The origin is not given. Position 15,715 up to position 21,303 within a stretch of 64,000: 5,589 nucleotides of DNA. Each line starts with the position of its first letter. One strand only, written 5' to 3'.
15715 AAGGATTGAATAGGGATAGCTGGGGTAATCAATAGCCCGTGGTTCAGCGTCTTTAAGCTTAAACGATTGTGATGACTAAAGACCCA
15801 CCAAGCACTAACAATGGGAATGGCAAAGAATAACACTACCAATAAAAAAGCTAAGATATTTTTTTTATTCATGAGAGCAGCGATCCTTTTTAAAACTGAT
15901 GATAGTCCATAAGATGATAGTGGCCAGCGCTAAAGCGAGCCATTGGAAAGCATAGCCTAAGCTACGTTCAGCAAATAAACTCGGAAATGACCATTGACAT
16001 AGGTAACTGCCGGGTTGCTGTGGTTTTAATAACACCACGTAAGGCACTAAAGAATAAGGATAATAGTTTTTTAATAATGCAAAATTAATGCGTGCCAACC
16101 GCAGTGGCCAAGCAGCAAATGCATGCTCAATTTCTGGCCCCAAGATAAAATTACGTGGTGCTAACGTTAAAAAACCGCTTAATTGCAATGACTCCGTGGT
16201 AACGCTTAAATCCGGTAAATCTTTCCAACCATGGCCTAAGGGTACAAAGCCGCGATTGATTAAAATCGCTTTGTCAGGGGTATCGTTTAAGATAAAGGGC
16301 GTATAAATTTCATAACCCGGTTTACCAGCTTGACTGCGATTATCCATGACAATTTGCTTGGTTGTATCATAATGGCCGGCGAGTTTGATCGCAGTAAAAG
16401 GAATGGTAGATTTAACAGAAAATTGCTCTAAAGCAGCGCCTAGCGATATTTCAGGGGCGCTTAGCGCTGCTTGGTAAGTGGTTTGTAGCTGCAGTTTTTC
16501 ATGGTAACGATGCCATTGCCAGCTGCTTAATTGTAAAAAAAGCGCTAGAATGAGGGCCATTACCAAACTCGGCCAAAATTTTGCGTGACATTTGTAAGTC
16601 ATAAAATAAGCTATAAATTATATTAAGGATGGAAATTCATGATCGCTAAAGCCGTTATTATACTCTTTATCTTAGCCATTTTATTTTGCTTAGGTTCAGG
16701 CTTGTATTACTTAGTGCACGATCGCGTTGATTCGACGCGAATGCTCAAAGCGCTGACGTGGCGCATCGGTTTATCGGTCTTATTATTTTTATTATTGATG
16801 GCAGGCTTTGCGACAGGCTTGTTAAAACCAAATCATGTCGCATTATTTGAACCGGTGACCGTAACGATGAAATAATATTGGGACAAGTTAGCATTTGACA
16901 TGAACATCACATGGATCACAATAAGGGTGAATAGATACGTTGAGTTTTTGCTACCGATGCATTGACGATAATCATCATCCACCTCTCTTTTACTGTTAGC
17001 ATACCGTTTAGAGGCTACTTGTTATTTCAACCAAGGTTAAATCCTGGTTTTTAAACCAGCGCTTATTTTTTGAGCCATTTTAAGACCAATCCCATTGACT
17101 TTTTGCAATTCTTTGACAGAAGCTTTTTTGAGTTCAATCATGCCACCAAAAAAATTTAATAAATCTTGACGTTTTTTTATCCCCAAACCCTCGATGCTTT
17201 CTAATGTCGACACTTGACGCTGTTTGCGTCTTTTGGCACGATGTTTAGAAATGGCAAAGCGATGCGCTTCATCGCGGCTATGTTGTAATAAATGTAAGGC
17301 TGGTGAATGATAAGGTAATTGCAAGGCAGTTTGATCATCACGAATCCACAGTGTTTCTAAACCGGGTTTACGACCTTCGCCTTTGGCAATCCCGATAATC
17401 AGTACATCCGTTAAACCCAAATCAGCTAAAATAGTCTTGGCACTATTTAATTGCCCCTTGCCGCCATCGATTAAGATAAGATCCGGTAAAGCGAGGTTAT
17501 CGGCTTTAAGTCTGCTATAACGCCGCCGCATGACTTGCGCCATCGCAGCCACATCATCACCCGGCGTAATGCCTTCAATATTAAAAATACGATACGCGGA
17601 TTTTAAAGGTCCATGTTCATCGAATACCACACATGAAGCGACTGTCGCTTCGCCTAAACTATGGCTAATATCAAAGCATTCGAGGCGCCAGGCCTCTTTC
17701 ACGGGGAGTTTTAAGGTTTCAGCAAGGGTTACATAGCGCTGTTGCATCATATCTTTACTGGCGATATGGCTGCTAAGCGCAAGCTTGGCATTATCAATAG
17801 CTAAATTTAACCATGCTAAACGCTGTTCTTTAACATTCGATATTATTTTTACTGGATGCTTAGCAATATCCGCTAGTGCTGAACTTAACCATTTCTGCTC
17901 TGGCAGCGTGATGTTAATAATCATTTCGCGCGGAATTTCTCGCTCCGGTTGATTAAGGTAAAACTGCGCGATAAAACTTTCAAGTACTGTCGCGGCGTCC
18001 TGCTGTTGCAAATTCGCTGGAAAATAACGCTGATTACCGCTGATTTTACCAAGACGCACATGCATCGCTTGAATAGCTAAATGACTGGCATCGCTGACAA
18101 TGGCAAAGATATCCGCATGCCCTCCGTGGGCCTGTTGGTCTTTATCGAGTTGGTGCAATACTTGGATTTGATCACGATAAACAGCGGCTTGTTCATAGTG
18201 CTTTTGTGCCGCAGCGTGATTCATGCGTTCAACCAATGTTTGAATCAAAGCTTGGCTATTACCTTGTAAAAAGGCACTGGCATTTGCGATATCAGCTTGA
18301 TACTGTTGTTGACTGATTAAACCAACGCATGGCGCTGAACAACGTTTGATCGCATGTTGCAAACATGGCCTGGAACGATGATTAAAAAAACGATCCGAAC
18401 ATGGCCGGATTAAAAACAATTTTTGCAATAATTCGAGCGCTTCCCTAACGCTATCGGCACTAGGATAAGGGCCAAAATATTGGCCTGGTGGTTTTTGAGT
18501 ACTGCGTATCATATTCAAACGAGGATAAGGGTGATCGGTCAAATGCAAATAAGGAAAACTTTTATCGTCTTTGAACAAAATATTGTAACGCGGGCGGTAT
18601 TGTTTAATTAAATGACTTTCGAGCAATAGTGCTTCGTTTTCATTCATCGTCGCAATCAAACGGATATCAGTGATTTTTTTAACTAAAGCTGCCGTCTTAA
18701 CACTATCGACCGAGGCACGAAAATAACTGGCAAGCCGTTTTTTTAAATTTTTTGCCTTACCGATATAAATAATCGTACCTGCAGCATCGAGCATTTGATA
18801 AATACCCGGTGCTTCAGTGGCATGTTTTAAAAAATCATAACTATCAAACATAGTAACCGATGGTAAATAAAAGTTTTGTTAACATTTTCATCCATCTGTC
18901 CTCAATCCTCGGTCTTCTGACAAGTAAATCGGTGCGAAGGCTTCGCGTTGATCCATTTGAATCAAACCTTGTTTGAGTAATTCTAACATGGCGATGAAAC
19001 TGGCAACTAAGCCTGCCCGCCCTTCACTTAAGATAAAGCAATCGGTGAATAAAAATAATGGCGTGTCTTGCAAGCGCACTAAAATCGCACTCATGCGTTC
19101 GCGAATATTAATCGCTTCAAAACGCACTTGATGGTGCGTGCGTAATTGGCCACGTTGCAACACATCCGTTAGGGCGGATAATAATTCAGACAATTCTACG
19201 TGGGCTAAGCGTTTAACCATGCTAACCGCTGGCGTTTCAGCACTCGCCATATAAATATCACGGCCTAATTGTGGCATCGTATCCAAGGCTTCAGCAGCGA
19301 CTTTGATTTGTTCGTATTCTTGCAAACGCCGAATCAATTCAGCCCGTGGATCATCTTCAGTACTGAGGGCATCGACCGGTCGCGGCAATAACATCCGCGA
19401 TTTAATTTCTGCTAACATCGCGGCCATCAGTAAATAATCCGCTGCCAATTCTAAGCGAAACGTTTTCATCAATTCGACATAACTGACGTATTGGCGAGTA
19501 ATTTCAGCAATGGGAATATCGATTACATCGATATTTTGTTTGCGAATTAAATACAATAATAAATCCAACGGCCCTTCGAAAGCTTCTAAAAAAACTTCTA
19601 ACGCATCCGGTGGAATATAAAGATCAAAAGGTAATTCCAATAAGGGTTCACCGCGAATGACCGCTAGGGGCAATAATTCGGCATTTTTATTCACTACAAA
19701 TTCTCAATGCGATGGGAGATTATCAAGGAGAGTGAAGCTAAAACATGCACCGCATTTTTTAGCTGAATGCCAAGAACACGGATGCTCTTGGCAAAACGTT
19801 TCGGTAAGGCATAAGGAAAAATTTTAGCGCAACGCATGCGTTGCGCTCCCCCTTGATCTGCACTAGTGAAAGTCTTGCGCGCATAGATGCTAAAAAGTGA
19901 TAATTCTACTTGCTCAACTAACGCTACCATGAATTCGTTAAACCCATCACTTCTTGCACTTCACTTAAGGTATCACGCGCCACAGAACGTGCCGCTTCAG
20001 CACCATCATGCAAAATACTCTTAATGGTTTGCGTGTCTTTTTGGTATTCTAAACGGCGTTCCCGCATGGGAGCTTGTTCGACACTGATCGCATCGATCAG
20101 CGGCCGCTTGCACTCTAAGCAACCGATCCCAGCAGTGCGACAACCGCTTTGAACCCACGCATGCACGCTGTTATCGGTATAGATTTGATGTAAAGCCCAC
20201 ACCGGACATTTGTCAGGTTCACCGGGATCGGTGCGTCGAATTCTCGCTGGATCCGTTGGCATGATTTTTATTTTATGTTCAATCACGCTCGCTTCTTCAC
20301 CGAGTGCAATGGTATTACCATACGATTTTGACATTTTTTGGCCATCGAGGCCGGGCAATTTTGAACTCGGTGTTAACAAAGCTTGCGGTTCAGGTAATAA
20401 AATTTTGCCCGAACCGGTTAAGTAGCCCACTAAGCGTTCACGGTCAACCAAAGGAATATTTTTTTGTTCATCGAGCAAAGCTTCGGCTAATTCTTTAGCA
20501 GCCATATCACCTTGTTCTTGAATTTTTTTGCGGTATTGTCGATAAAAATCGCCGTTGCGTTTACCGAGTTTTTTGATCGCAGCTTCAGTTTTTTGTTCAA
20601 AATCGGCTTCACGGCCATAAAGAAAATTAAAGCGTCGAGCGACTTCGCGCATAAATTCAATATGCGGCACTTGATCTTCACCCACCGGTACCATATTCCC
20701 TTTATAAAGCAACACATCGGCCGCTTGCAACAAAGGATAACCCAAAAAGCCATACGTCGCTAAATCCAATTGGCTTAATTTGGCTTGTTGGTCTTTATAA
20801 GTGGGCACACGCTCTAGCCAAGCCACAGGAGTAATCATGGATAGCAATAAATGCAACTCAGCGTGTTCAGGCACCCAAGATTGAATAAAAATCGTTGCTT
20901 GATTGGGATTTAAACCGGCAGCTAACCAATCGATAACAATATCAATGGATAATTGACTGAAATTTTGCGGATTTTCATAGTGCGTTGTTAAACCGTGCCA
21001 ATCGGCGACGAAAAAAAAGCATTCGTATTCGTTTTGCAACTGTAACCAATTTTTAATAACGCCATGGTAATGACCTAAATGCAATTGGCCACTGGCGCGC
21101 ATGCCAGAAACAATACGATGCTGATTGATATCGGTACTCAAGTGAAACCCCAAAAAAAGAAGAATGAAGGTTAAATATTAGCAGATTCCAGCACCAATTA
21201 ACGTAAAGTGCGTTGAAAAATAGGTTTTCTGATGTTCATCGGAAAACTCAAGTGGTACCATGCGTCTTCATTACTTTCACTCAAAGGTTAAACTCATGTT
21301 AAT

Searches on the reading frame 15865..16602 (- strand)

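Call 70: search_protein_families(library=pfam, proteins=[window:15865-16602:-], max_evalue=0.0001)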
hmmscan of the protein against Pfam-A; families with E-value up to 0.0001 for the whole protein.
window:15865-16602:- (245 aa): 1 family
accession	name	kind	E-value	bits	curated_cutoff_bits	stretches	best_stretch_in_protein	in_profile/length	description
PF02104.20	SURF1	-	5.9e-31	108.8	23.4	1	18-226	3-205/205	SURF1 family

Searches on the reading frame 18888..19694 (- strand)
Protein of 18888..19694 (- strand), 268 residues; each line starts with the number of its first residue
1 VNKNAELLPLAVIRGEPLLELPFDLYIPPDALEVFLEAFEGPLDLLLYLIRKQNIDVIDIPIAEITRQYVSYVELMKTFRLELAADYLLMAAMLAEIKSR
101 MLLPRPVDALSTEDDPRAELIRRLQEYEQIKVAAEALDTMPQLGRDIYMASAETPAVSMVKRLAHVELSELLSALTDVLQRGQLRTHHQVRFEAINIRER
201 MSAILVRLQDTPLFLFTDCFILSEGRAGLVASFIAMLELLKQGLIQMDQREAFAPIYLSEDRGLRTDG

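Call 45: search_protein_families(library=pfam, proteins=[window:18888-19694:-], max_evalue=0.0001)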
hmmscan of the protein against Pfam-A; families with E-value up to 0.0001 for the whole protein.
window:18888-19694:- (268 aa): 1 family
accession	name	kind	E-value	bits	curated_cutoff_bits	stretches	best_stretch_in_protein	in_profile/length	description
PF02616.19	SMC_ScpA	-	1.8e-25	90.8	24.6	1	49-259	1-230/232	Segregation and condensation protein ScpA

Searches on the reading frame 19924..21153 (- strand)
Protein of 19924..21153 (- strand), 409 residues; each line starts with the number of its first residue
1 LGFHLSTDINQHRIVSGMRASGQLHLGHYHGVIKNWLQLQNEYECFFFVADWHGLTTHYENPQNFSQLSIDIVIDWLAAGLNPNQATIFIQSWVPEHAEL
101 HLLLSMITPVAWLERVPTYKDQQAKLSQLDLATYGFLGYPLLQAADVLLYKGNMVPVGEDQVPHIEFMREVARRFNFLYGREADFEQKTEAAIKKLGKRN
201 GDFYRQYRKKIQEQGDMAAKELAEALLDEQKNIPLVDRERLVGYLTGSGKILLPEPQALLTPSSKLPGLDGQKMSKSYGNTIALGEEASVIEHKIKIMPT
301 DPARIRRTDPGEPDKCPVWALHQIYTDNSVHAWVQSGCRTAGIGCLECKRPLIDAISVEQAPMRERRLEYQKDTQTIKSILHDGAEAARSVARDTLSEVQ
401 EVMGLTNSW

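Call 45: search_protein_families(library=pfam, proteins=[window:19924-21153:-], max_evalue=0.0001)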
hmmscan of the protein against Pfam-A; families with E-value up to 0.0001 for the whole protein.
window:19924-21153:- (409 aa): 1 family
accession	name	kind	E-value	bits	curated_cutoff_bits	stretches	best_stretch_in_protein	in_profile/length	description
PF00579.31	tRNA-synt_1b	-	6.1e-57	193.6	21.1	2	12-177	6-176/292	tRNA synthetases class I (W and Y)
